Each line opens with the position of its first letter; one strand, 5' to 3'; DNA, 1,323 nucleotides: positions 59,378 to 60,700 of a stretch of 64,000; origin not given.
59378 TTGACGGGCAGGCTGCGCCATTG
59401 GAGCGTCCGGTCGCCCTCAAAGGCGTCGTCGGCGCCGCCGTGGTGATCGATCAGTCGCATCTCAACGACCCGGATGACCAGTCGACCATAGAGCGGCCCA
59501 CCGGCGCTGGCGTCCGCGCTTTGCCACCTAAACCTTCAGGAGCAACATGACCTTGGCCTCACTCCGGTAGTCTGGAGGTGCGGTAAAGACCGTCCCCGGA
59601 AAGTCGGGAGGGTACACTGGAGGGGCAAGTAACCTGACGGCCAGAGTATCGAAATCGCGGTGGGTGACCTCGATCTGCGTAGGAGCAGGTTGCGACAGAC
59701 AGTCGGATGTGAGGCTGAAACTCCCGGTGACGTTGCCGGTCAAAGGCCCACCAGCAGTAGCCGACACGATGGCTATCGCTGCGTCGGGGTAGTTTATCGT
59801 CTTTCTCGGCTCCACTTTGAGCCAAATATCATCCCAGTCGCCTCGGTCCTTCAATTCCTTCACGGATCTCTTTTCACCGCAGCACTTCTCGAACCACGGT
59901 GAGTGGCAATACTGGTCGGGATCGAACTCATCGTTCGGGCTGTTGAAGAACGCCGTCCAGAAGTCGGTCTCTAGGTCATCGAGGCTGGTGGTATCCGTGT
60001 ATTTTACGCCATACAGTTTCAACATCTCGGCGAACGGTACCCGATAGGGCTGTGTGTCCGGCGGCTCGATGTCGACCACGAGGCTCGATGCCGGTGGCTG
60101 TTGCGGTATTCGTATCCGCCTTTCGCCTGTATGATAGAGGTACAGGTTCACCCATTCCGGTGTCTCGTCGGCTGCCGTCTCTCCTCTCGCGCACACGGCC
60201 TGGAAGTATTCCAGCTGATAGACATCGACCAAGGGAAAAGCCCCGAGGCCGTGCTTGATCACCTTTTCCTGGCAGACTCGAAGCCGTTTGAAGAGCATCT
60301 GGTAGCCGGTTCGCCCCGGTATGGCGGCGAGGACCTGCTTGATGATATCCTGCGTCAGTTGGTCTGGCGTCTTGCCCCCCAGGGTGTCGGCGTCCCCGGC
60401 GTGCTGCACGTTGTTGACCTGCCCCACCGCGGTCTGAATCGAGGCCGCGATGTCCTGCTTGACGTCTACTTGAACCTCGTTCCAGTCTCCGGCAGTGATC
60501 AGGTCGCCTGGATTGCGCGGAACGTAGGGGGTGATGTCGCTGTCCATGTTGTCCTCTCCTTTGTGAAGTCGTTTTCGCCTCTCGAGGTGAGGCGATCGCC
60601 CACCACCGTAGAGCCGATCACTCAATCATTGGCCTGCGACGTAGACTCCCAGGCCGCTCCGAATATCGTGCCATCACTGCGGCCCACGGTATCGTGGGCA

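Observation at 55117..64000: Operon of two giant repeat proteins (beta-propeller + tandem HhH; repeat array + LamG) flanking a low-GC gene: an uncharacterised system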

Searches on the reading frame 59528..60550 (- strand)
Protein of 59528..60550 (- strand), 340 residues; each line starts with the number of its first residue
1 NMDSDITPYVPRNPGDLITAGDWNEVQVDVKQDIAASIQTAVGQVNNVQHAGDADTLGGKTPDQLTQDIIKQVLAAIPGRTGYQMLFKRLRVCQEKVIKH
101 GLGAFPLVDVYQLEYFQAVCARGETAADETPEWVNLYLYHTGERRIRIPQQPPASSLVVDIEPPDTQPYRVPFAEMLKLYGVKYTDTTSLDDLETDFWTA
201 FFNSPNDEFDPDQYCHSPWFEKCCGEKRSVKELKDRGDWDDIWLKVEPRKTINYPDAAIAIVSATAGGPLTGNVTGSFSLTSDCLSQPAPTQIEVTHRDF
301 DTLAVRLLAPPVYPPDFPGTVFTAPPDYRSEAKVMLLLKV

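Call 7: search_protein_families(library=pfam, proteins=[window:59528-60550:-], max_evalue=0.1)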
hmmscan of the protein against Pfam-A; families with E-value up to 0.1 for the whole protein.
window:59528-60550:- (340 aa): 0 families

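Call 8: search_protein_families(library=ncbifam, proteins=[window:59528-60550:-], max_evalue=0.1)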
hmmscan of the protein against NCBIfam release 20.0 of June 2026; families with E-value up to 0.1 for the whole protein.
window:59528-60550:- (340 aa): 0 families

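Call 12: find_encoding_contigs(protein=window:59528-60547:-, flank=10000, max_places=6)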
Protein window:59528-60547:- (339 aa): 15 contigs read that carry it; 6 places shown.
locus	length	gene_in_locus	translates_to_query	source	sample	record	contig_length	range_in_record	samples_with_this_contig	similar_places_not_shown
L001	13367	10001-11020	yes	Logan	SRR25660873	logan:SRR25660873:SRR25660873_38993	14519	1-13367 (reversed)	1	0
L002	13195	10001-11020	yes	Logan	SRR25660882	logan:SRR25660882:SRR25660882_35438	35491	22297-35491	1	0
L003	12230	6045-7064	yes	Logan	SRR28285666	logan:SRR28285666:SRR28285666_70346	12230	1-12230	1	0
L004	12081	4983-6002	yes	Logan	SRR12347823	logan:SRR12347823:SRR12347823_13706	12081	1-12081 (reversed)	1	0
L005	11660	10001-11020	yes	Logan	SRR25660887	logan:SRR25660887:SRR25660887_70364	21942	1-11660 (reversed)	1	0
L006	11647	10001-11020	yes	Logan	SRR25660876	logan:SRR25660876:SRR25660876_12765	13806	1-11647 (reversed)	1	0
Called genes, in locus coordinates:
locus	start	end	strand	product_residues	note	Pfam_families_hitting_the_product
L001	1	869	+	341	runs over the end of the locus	-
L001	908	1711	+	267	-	PF04717:Phage_base_V (weak)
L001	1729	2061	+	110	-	-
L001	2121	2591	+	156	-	PF10934:Sheath_initiator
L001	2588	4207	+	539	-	PF04865:Baseplate_J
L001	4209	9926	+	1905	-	PF13385:Laminin_G_3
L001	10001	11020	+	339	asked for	-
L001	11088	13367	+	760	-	?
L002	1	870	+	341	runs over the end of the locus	-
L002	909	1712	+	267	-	PF04717:Phage_base_V (weak)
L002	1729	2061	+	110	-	-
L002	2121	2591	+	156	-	PF10934:Sheath_initiator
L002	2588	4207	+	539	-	PF04865:Baseplate_J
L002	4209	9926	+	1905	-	PF13385:Laminin_G_3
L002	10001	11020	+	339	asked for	-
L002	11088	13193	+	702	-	?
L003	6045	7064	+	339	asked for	-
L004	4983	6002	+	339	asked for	-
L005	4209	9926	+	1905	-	PF13385:Laminin_G_3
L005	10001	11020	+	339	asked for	-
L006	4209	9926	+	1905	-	PF13385:Laminin_G_3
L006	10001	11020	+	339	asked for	-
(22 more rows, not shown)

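Call 14: search_protein_families(library=ncbifam, proteins=[L002:1-870:+, L002:909-1712:+, L002:1729-2061:+, L002:2121-2591:+, L002:2588-4207:+, L002:4209-9926:+], max_evalue=0.01)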
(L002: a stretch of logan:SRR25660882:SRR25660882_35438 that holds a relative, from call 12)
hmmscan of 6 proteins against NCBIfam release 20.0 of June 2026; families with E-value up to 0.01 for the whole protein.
L002:1-870:+ (289 aa): 2 families
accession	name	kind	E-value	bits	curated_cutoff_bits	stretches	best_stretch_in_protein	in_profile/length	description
NF033848.1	VgrG_rel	hypoth_equivalog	4.6e-09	35.1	275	1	19-126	70-181/547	VgrG-related protein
NF047561.1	orf58_phage_fam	subfamily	0.00026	20.5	170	0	9-129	59-181/257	phage protein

L002:909-1712:+ (267 aa): 5 families
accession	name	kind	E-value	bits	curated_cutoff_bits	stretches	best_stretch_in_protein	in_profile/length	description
NF033848.1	VgrG_rel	hypoth_equivalog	1.1e-09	37.1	275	1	66-208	421-539/547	VgrG-related protein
TIGR03361.1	VI_Rhs_Vgr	subfamily_domain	6e-06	25.1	186.35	1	59-108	407-456/513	type VI secretion system tip protein TssI/VgrG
NF041249.1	T6SS_TssI_Fran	equivalog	3.1e-05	24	100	1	147-249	58-159/163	type VI secretion system tip protein TssI/VgrG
TIGR01646.1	vgr_GE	subfamily_domain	5.4e-05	22.3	121.8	1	60-110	394-444/480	type VI secretion system tip protein VgrG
TIGR01644.1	phage_P2_V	subfamily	0.0079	15.8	46.75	0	62-110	43-91/192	phage baseplate assembly protein V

L002:1729-2061:+ (110 aa): 0 families

L002:2121-2591:+ (156 aa): 0 families

L002:2588-4207:+ (539 aa): 1 family
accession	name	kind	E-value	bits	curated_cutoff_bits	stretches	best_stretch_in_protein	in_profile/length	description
TIGR02243.1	TIGR02243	equivalog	4e-05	22.3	155.8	1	234-402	445-622/659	putative baseplate assembly protein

L002:4209-9926:+ (1905 aa): 0 families

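Call 15: search_protein_families(library=pfam, proteins=[L002:1-870:+, L002:909-1712:+, L002:1729-2061:+, L002:2121-2591:+, L002:2588-4207:+, L002:4209-9926:+], max_evalue=0.01)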
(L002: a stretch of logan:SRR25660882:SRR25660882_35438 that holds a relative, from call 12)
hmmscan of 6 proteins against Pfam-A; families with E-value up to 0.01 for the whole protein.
L002:1-870:+ (289 aa): 0 families

L002:909-1712:+ (267 aa): 3 families
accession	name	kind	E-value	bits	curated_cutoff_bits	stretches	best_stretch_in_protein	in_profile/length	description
PF04717.18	Phage_base_V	-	5.3e-06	27.1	23.8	1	59-96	38-75/75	Type VI secretion system/phage-baseplate injector OB domain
PF20093.5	DUF6484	-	0.00019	22.5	27.6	1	77-95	43-61/61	Domain of unknown function (DUF6484)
PF14262.12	Cthe_2159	-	0.00057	19.7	25.8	1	149-249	138-232/262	Carbohydrate-binding domain-containing protein Cthe_2159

L002:1729-2061:+ (110 aa): 1 family
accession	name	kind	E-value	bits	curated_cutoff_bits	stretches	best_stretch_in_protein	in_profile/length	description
PF05488.18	PAAR_motif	-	0.00042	20.9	27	1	23-85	6-61/70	PAAR motif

L002:2121-2591:+ (156 aa): 2 families
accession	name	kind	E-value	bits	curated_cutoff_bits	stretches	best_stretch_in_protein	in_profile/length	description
PF10934.14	Sheath_initiator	-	0.00016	22.1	32.9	1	42-123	16-97/104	Contractile injection system sheath initiator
PF04965.19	GPW_gp25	-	0.00049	20.3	27.2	1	49-132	4-88/96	Baseplate wedge protein gp25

L002:2588-4207:+ (539 aa): 1 family
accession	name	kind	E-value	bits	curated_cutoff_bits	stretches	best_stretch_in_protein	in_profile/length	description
PF04865.19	Baseplate_J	-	6.7e-17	62.1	21.1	1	157-293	2-132/255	Baseplate J-like protein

L002:4209-9926:+ (1905 aa): 1 family
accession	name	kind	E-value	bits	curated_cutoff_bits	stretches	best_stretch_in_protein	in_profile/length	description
PF13385.13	Laminin_G_3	-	1.6e-16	61.2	27.6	1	1669-1854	2-151/151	Concanavalin A-like lectin/glucanases superfamily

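Call 20: search_solved_structures(query=L002:4209-9926:+, max_evalue=1)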
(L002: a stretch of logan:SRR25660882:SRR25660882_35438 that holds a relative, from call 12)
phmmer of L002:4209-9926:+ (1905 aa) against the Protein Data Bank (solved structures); distinct sequences matched with E-value up to 1: 2.
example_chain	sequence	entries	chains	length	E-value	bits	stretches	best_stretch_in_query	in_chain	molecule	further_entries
3flp_A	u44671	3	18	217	0.038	14.5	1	1767-1869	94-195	SAP-like pentraxin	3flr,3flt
4wcg_A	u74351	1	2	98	0.074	13.6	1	766-820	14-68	ORF112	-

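Call 21: search_solved_structures(query=window:59528-60547:-, max_evalue=10)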
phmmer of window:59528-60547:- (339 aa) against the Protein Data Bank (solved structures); distinct sequences matched with E-value up to 10: 12.
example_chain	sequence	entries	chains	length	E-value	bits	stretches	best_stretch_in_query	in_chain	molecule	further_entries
7kru_B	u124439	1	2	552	0.47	12.6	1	245-279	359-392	Chaperone protein DnaK fused with substrate peptide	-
7kzu_A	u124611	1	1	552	0.47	12.6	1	245-279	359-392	Chaperone protein DnaK fused with substrate peptide,Chaperone protein DnaK fused with subs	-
7krv_B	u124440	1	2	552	0.48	12.6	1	245-279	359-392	Chaperone protein DnaK fused with substrate peptide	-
7krt_A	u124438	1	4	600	0.53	12.5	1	245-279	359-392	Chaperone protein DnaK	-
2kho_A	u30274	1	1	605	0.53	12.5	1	245-279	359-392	Heat shock protein 70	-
4b9q_A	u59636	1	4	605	0.53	12.5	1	245-279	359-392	CHAPERONE PROTEIN DNAK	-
7ko2_A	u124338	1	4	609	0.54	12.4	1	245-279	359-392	Chaperone protein DnaK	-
5nro_A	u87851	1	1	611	0.54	12.4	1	245-279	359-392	Chaperone protein DnaK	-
7krw_C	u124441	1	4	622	0.55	12.4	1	245-279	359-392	Chaperone protein DnaK fused with substrate peptide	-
7kzi_A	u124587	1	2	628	0.55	12.4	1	245-279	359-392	Chaperone protein DnaK fused with substrate peptide,Chaperone protein DnaK fused with subs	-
4jn4_A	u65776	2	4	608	0.59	12.3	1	245-279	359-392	Chaperone protein DnaK | Hsp70 CHAPERONE DnaK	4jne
7rax_A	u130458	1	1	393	0.66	12.2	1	245-274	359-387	Chaperone protein DnaK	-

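Call 29: find_related_loci(query=A1, collection=genome_contigs, flank=10000)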
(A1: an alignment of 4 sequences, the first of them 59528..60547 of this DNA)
Query A1 (339 aa) in genome_contigs; peptide patterns used: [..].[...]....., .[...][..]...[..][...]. (x = any residue, [..] = any of these).
108 stretches matched a pattern; 30 encode a relative of the query (tblastn E <= 1e-3); 30 distinct loci.
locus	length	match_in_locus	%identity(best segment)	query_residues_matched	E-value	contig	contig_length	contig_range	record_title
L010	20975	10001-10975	49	1-338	3e-108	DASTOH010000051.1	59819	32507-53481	MAG TPA_asm: Anaerolineales bacterium isolate SMAG_U2165 k141_775208, whole genome shotgun sequence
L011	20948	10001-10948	52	8-339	8e-108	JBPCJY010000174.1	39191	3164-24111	MAG: Ktedonobacteraceae bacterium isolate TH_ant_mag_38 S1Ck127_4203146_flag_0_multi_32.9836_len_39191, whole genome sho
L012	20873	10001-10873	54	1-311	4e-107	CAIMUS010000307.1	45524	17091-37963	MAG: uncultured proteobacterium isolate A14_bin-2326 genome assembly, contig: bin-2326:307/348, whole genome shotgun seq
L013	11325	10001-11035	50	1-339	1e-102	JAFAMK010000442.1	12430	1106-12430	MAG: Vulcanimicrobiota bacterium isolate CP_BE_RX_R1_6 BE_RX_R1_k147_1951498, whole genome shotgun sequence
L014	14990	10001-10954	47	1-339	3e-100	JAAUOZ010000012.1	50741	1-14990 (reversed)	MAG: Leptolyngbyaceae cyanobacterium CSU_1_3 NODE_109_length_50741_cov_2.92733, whole genome shotgun sequence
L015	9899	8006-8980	49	8-339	3e-98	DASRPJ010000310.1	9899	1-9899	MAG TPA_asm: Thermoanaerobaculia bacterium isolate SMAG_U10292 k141_2192571, whole genome shotgun sequence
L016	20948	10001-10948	48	12-339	4e-95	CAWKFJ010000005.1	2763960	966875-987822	MAG: uncultured Acidobacteriota bacterium isolate MFD09212.bin.1.141 genome assembly, contig: contig_24621, whole genome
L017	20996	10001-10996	57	6-339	2e-127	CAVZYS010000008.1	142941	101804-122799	MAG: uncultured Acidobacteriaceae bacterium isolate MFD06435.bin.1.192 genome assembly, contig: contig_132089, whole gen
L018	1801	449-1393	43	6-339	9e-94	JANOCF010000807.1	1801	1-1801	MAG: Holophagales bacterium isolate VAR_17_metabat_435 VAR_17_k141_3379848, whole genome shotgun sequence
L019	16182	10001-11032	43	1-339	1e-86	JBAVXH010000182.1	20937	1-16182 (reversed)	MAG: Xanthobacteraceae bacterium isolate MFD02760_ilm_asm_bin4 k127_29566, whole genome shotgun sequence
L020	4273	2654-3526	44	1-313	4e-87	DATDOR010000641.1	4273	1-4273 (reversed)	MAG TPA_asm: Anaerolineales bacterium isolate SMAG_U7899 k141_2331047, whole genome shotgun sequence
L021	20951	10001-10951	45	8-339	1e-86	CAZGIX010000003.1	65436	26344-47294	MAG TPA_asm: uncultured Anaerolineaceae bacterium isolate binchicken_co259_18 genome assembly, contig: NODE_104_length_6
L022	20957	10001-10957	43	1-339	2e-85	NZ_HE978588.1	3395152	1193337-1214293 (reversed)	Cellulomonas massiliensis JC225, whole genome shotgun sequence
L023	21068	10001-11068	40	1-338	9e-83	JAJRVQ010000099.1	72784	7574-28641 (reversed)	MAG: Acidobacteria bacterium isolate Dive96_bin10.49 k141_2749108, whole genome shotgun sequence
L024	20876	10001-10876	42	1-313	7e-82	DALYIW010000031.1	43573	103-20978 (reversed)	MAG TPA_asm: Coleofasciculaceae cyanobacterium CTOTU46601 NODE_34_length_43573_cov_3.976194, whole genome shotgun sequen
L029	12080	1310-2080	49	1-261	1e-77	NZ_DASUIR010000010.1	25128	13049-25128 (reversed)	MAG: Cellulomonas sp. isolate SMAG_U1465 k141_748964, whole genome shotgun sequence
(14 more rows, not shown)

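Call 37: search_dna_similar(query=window:59528-60547:-, collection=phages, mode=protein, max_evalue=0.001)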
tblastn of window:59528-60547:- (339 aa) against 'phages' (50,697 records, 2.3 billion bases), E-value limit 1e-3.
No match.

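Call 44: find_homologous_proteins(query=window:59528-60547:-, max_evalue=0.001)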
Query window:59528-60547:- (339 aa): 422 proteins with E <= 0.001 among 2471 candidates; the best 120 are listed.
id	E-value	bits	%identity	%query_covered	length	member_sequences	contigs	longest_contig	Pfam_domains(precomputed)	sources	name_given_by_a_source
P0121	1.4e-232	789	100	100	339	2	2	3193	-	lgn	-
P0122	5.9e-199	678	86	100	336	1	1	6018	-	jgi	jgi:hypothetical protein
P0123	3.2e-171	587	75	100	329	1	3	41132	-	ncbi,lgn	-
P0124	1.6e-162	559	72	100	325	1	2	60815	-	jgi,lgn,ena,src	-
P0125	2.8e-161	554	70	100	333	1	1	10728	-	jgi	jgi:hypothetical protein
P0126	7.2e-151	520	70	100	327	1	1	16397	-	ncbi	-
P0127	3.9e-149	515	66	100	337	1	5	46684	-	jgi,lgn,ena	-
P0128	9.9e-144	497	67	100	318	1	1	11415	-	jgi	jgi:hypothetical protein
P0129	2.1e-127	443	61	100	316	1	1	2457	-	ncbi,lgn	-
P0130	3.0e-126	439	59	99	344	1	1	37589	-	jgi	jgi:hypothetical protein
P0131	3.6e-126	439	59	99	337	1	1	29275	-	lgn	-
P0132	7.3e-126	438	58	99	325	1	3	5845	-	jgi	jgi:hypothetical protein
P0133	3.5e-125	436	58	99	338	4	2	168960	-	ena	-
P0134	6.7e-125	435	57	99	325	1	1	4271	-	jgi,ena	-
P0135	2.6e-124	433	58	99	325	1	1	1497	-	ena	-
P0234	7.0e-96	339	49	100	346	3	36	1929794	-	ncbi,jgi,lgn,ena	jgi:hypothetical protein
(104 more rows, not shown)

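Call 56: predict_structure(alignment_id=A3)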
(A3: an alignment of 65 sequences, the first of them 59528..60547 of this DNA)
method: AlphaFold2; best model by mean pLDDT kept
length: 339 residues; sequences in the alignment: 65
mean_pLDDT: 85.4   pTM: 0.71
mean pLDDT of the five models: 85.4, 85.1, 83.1, 82.3, 81.9
residues with pLDDT >= 90: 185; 70-90: 102; 50-70: 30; < 50: 22
segments of 3 or more residues with pLDDT < 50: 258-266, 272-281
pLDDT, mean of each block of 10 residues (from residue 1): 70 82 85 83 68 77 89 71 93 95 94 96 93 97 91 89 91 96 97 97 94 95 91 97 94 57 50 46 63 95 94 86 93 95
secondary structure, 60 per line:
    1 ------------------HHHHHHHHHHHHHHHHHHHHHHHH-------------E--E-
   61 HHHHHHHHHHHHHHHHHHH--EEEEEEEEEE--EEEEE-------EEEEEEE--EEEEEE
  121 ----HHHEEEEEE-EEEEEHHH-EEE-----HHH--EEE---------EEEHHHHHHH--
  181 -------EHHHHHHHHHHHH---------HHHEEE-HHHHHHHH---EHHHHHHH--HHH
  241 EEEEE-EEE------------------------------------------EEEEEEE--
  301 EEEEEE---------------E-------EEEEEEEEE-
elements in order: H19-42 H61-79 E82-91 E94-98 E106-112 E115-120 E128-133 E135-139 E144-146 E157-159 E169-171 H172-178 H189-200 E213-215 H217-224 H229-235 E241-245 E247-249 E292-298 E301-306 E330-338

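Call 62: search_protein_families(library=phrogs, proteins=[window:59528-60547:-, L002:4209-9926:+], max_evalue=0.01)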
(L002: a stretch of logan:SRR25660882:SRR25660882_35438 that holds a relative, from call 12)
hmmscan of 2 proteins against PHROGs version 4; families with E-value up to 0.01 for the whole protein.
window:59528-60547:- (339 aa): 0 families

L002:4209-9926:+ (1905 aa): 3 families
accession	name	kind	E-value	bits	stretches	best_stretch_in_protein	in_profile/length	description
phrog_3545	-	unknown function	2e-07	30.5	1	1635-1797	765-922/1115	-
phrog_8510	-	head and packaging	6.5e-05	21.8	1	1661-1853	728-1335/1348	virion structural protein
phrog_22373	-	unknown function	0.00056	19.4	1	1822-1897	157-237/688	-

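Call 63: search_protein_families(library=padloc, proteins=[window:59528-60547:-, L002:4209-9926:+], max_evalue=0.01)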
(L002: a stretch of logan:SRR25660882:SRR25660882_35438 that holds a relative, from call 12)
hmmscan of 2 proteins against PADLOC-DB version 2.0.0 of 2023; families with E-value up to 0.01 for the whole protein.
window:59528-60547:- (339 aa): 0 families

L002:4209-9926:+ (1905 aa): 0 families

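Call 73: search_solved_structures(query=L002:2588-4207:+, max_evalue=0.01)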
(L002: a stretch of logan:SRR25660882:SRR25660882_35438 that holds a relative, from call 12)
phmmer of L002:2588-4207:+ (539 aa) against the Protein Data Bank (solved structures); distinct sequences matched with E-value up to 0.01: 4.
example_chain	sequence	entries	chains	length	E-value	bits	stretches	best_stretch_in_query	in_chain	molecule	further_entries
8v3w_E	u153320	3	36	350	8.6e-06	28.1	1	122-360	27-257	TRI-2 (CD1371)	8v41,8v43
9euf_C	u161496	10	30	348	0.00041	22.6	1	114-297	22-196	Baseplate component | ORF62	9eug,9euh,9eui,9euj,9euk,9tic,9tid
9g8s_C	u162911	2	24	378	0.00083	21.5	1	133-284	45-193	Baseplate J family protein | gp65 - Triplex 1a protein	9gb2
9ndy_H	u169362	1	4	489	0.0011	21.1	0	112-208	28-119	Wedge protein 2 (gp023)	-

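Call 75: search_solved_structures(query=A5, max_evalue=1, show_alignments=2)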
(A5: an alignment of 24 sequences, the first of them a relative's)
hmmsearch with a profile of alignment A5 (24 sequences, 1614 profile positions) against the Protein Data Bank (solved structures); distinct sequences matched with E-value up to 1: 4.
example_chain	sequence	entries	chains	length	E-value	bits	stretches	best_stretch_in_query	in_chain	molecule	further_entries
9ezm_A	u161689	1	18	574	0.025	15.3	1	1514-1565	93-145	Phage tail sheath protein FI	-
7kh1_A6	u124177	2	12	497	0.03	15.1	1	428-526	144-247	tail sheath protein, gp6 | Tail sheath protein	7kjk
1u6e_A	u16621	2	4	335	0.15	12.7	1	352-423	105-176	3-oxoacyl-[acyl-carrier-protein] synthase III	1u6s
2qny_A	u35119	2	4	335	0.26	11.9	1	352-423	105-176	3-oxoacyl-[acyl-carrier-protein] synthase 3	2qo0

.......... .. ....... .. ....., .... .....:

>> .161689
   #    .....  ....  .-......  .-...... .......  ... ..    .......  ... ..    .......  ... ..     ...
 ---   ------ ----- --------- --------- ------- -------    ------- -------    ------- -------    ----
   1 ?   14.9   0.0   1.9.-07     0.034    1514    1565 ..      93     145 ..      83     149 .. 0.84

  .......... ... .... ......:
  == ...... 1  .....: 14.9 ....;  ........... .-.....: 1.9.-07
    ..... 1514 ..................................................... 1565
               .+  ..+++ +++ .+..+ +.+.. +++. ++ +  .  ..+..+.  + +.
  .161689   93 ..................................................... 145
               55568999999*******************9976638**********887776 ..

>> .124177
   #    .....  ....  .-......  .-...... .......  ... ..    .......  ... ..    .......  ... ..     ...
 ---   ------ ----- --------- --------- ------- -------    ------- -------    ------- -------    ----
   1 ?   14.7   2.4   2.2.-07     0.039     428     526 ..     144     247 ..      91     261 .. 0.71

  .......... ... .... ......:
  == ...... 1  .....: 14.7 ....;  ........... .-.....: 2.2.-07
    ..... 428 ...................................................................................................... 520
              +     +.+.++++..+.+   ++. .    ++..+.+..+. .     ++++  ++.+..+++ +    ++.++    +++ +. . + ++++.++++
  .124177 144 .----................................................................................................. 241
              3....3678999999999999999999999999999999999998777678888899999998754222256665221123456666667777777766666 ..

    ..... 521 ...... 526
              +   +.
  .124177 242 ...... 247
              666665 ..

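Call 76: search_solved_structures(query=A3, max_evalue=1)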
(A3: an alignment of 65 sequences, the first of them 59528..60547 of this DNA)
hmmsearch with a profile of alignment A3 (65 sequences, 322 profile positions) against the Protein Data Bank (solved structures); distinct sequences matched with E-value up to 1: 1.
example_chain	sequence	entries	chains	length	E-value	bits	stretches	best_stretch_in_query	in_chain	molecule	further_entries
4xgq_B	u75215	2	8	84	0.73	12.3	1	53-108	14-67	Antitoxin VapB30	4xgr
